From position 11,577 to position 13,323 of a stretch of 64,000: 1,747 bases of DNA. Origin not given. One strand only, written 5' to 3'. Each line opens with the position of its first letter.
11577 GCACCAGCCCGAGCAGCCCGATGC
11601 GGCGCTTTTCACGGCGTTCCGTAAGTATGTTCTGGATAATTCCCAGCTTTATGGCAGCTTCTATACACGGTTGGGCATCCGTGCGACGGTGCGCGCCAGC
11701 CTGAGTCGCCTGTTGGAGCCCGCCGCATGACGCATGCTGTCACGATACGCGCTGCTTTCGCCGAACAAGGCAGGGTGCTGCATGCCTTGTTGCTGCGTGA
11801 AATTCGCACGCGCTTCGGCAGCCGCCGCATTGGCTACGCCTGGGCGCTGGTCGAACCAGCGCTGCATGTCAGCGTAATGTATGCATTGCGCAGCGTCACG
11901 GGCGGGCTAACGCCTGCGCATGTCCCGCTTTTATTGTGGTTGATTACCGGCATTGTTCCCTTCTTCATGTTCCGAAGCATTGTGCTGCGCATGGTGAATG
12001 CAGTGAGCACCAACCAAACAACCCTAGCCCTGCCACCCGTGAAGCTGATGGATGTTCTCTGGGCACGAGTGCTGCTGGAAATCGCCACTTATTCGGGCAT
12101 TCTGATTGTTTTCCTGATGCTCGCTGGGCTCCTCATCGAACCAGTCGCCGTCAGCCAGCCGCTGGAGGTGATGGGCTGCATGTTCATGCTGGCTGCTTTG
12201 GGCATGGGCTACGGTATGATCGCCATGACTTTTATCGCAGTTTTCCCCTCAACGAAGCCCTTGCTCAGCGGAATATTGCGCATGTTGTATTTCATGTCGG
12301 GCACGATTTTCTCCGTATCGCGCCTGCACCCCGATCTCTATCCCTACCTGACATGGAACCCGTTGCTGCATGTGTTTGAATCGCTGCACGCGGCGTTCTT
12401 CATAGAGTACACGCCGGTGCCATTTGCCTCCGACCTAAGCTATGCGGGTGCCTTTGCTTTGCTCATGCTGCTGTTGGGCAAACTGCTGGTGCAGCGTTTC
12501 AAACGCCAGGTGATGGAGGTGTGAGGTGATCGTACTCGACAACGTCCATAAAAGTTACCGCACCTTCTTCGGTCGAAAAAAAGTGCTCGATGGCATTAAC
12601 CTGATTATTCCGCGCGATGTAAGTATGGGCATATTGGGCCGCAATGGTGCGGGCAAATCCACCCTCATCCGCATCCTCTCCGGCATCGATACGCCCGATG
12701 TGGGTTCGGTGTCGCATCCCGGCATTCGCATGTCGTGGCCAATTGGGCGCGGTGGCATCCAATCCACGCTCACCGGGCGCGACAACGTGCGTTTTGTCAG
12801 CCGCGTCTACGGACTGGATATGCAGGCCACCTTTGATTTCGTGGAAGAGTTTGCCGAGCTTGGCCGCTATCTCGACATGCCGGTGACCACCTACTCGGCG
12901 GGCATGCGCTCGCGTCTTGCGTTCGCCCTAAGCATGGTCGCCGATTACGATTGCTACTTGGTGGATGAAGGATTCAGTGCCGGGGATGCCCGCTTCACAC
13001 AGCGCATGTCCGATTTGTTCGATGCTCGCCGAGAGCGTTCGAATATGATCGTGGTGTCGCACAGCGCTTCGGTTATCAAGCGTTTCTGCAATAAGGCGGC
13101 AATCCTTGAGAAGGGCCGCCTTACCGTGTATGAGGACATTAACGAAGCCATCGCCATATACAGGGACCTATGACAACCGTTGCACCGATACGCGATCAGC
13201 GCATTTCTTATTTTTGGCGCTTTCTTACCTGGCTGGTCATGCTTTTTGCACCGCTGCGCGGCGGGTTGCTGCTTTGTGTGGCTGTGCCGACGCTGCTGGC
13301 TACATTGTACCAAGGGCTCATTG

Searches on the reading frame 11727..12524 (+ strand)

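Call 60: search_protein_families(library=pfam, proteins=[window:11727-12524:+], max_evalue=0.001)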
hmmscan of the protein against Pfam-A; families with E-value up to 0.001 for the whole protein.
window:11727-12524:+ (265 aa): 1 family
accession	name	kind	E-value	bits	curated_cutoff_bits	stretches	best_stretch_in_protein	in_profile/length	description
PF01061.29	ABC2_membrane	-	1e-07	32.2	26.9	1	18-225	3-211/211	ABC-2 type transporter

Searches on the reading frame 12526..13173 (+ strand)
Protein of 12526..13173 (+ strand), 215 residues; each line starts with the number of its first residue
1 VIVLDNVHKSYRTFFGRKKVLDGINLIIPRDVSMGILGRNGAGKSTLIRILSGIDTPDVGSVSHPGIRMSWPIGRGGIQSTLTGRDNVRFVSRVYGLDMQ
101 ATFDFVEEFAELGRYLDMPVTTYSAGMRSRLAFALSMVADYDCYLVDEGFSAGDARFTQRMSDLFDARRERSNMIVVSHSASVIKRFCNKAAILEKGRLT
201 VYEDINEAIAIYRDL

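Call 60: search_protein_families(library=pfam, proteins=[window:12526-13173:+], max_evalue=0.001)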
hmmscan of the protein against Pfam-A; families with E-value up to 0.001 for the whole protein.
window:12526-13173:+ (215 aa): 3 families
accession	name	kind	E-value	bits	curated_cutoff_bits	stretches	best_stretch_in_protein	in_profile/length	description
PF00005.33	ABC_tran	-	1.5e-15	58.5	25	1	21-149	1-135/137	ABC transporter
PF02463.25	SMC_N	-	1.1e-05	25.4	40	0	130-187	148-205/220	RecF/RecN/SMC N terminal domain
PF13304.12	AAA_21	-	0.00026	21.6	27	1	34-81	2-52/304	AAA domain, putative AbiEii toxin, Type IV TA system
